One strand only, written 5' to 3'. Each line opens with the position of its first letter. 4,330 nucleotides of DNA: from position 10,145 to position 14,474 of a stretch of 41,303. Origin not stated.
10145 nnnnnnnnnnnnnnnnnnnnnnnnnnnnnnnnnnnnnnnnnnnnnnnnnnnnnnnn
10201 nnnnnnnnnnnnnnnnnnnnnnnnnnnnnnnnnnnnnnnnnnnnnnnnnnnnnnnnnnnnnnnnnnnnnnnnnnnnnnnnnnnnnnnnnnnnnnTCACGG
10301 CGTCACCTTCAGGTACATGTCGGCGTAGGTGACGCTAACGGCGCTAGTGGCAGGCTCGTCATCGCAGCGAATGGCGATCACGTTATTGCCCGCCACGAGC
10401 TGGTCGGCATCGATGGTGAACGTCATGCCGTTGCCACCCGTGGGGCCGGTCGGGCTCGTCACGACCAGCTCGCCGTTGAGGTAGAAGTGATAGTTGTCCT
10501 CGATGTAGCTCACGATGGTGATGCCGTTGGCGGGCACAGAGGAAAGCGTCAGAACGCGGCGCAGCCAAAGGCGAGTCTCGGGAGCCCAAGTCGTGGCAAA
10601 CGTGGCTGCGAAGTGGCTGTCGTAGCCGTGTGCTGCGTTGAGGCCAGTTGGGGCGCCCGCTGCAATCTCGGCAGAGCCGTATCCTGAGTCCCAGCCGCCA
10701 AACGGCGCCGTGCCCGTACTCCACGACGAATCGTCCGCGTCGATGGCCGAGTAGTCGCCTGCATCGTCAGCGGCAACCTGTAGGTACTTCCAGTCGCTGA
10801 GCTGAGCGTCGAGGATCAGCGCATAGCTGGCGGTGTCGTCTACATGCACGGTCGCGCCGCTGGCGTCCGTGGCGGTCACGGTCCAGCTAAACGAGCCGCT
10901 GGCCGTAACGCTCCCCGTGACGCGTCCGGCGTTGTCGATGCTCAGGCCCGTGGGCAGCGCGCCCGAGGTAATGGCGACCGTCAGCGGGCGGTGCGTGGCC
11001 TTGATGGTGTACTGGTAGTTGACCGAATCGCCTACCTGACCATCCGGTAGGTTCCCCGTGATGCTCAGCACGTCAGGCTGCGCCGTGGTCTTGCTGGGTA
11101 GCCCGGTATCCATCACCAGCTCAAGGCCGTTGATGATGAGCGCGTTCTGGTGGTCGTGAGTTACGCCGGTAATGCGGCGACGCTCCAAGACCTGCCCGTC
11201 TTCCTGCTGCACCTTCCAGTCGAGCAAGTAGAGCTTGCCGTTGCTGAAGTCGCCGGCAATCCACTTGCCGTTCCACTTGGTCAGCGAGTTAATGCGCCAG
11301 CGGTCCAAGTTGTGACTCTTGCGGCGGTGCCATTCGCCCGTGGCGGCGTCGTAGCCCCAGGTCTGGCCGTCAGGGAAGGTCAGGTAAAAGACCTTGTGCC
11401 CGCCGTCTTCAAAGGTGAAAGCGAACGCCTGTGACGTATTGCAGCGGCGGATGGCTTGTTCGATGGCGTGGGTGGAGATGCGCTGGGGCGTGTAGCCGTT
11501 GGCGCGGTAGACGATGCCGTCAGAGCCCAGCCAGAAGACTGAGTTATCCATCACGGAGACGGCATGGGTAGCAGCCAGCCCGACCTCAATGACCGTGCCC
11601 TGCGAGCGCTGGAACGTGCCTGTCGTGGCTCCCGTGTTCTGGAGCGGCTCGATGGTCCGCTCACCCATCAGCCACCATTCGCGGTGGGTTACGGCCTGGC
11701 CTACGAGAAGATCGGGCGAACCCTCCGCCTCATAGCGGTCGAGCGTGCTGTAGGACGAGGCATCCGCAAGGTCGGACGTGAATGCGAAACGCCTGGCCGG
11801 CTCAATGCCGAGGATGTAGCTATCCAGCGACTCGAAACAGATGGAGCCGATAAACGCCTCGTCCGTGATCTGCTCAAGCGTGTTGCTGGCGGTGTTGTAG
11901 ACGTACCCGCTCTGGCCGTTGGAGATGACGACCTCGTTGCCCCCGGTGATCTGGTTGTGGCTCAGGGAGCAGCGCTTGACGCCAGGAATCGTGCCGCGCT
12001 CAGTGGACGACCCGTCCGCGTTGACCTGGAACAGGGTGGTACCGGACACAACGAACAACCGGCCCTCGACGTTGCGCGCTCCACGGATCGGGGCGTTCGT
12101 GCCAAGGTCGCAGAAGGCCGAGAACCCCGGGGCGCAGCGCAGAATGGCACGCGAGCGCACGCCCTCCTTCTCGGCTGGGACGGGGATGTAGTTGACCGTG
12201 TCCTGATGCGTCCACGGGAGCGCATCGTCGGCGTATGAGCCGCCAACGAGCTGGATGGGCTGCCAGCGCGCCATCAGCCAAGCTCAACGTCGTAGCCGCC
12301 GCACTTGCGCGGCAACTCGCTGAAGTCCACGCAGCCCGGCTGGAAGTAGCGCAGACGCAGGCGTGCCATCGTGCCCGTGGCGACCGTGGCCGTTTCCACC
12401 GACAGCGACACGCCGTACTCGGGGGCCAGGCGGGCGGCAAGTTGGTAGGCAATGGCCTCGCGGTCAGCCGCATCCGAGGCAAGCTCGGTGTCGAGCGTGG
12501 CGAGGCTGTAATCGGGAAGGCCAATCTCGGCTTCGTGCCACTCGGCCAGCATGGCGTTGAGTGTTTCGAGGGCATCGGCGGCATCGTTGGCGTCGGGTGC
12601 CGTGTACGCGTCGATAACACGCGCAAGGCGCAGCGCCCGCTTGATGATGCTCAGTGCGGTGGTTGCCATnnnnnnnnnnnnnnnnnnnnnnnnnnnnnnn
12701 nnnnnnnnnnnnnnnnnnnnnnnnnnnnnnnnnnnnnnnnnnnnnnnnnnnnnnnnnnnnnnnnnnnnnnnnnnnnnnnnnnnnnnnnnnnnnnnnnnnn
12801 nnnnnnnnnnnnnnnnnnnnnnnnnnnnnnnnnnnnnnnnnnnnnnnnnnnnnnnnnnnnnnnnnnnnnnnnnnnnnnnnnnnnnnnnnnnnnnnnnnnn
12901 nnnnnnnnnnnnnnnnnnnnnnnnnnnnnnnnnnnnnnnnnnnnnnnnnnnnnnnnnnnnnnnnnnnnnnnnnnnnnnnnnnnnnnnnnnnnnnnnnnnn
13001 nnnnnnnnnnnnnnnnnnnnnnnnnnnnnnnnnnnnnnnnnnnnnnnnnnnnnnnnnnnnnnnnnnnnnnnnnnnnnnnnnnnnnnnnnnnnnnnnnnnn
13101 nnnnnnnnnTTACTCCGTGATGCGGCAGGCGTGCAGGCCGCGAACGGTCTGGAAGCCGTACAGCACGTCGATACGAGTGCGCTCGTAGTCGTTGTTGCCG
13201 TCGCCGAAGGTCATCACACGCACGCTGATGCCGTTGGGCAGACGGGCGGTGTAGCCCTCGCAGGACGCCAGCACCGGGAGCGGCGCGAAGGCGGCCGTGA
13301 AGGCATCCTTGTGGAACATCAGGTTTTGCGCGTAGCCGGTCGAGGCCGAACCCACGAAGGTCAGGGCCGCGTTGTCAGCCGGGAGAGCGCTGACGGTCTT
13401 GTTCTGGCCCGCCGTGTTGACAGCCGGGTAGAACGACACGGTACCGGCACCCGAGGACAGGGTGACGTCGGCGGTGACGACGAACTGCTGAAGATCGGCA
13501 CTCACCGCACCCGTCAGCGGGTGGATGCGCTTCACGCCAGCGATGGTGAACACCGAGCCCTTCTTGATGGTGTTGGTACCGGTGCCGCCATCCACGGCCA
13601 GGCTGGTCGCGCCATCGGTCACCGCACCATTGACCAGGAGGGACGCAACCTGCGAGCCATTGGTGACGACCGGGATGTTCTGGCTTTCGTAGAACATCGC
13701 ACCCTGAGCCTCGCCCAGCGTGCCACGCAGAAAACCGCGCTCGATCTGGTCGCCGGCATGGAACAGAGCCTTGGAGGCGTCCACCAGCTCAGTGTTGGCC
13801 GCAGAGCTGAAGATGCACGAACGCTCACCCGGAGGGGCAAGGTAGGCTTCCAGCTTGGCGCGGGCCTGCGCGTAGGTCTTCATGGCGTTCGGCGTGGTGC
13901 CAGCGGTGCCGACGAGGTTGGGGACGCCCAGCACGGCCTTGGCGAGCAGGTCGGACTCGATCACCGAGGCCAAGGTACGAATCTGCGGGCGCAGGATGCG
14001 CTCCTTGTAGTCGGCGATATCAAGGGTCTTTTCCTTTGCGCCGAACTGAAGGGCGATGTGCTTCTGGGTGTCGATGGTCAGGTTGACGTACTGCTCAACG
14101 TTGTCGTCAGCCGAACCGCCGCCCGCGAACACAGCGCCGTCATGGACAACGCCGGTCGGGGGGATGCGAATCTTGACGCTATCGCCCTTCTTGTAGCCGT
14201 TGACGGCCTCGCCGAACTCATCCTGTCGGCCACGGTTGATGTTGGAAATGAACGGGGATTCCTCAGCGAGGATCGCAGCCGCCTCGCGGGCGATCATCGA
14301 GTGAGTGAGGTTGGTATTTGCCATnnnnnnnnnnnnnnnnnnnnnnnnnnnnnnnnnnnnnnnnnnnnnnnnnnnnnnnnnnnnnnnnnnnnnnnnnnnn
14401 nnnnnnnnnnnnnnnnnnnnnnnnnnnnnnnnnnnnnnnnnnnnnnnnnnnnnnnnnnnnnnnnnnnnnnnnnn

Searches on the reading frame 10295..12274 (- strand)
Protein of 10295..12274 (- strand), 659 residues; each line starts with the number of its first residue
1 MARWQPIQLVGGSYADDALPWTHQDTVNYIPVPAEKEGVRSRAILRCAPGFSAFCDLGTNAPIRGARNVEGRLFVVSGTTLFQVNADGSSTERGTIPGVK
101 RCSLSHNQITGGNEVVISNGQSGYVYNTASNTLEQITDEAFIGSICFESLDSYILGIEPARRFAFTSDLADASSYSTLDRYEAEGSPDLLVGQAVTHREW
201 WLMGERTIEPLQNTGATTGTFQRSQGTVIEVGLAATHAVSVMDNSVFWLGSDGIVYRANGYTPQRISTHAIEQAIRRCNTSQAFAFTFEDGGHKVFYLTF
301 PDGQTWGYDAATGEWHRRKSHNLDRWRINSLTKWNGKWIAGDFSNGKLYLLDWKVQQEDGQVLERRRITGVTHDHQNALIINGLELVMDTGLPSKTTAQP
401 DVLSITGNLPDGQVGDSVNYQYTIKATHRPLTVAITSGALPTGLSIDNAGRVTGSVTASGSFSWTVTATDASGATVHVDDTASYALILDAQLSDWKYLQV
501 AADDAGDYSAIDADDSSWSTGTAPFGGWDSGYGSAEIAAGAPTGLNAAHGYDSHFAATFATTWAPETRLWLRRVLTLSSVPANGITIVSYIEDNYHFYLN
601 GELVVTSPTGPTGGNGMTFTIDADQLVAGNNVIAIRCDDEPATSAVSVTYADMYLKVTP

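Call 65: search_protein_families(library=pfam, max_evalue=0.001, proteins=[window:10295-12274:-])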
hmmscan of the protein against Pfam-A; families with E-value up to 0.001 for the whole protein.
window:10295-12274:- (659 aa): 2 families
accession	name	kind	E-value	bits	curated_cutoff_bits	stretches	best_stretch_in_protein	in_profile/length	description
PF05345.18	He_PIG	-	2e-09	38.2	24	1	409-476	8-87/96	Putative Ig domain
PF11134.13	Phage_stabilise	-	0.00035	19.7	25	1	25-279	17-281/469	Phage stabilisation protein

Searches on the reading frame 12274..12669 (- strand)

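Call 66: search_protein_families(library=pfam, max_evalue=0.001, proteins=[window:12274-12669:-])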
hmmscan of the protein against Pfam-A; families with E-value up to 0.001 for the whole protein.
window:12274-12669:- (131 aa): 1 family
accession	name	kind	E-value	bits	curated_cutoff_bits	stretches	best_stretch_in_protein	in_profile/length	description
PF11650.14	P22_Tail-4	-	2.4e-06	28.2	21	1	7-99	9-108/159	P22 tail accessory factor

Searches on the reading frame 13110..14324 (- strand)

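Call 65: search_protein_families(library=pfam, max_evalue=0.001, proteins=[window:13110-14324:-])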
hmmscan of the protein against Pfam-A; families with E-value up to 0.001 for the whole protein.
window:13110-14324:- (404 aa): 1 family
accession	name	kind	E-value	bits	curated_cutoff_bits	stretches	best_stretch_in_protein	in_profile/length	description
PF11651.14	P22_CoatProtein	-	1.6e-33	116.6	24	1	1-397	1-415/423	P22 coat protein - gene protein 5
